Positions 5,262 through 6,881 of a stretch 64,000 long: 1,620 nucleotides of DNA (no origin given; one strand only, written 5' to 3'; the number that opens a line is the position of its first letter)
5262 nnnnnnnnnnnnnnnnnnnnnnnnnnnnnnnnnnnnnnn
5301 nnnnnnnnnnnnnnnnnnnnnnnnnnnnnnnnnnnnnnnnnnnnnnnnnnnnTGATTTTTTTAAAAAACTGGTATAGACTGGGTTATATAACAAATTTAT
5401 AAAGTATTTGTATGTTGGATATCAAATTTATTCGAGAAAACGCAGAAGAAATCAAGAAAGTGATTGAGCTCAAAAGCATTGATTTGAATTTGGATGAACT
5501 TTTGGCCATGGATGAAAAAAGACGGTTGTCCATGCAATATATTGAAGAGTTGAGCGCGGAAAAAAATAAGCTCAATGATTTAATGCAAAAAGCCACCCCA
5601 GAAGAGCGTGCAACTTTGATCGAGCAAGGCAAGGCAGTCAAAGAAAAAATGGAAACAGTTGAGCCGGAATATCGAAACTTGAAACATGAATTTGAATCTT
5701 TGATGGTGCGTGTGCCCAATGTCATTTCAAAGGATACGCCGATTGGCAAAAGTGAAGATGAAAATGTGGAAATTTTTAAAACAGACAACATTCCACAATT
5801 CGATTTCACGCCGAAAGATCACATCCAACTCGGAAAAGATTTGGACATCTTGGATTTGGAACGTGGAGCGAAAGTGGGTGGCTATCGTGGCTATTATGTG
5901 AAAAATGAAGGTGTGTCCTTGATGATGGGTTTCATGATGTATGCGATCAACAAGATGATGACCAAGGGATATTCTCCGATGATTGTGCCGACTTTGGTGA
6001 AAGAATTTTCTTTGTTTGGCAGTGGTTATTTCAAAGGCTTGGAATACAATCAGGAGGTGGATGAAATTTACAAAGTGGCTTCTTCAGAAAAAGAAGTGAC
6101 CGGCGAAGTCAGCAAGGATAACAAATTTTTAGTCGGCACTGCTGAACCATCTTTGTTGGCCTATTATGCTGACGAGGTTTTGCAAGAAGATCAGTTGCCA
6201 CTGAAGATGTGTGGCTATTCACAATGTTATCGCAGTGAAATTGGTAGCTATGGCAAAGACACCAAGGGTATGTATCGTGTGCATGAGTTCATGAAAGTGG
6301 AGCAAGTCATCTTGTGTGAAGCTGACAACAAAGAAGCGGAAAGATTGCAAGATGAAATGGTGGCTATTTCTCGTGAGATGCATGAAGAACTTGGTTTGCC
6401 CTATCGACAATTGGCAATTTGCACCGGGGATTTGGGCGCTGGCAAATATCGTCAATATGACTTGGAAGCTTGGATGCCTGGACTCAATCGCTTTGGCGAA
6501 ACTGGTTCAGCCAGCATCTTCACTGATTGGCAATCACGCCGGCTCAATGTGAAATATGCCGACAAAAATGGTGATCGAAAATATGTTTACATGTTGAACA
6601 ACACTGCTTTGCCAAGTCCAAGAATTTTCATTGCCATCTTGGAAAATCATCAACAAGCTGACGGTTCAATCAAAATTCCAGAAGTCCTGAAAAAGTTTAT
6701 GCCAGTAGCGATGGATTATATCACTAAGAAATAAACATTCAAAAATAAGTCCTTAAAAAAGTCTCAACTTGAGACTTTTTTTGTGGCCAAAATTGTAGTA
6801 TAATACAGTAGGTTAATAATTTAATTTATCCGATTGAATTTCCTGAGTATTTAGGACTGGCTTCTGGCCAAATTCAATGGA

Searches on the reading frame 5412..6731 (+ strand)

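Call 23: search_protein_families(library=pfam, proteins=[window:5412-6731:+], max_evalue=0.00001)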
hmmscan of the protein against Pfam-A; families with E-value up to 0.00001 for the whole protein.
window:5412-6731:+ (440 aa): 2 families
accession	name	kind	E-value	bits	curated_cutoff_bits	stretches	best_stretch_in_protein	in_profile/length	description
PF00587.30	tRNA-synt_2b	-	1.2e-32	113.9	29.3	1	235-413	8-179/179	tRNA synthetase class II core domain (G, H, P, S and T)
PF02403.27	Seryl_tRNA_N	-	1.9e-19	70.3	28.2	1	1-104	1-107/108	Seryl-tRNA synthetase N-terminal domain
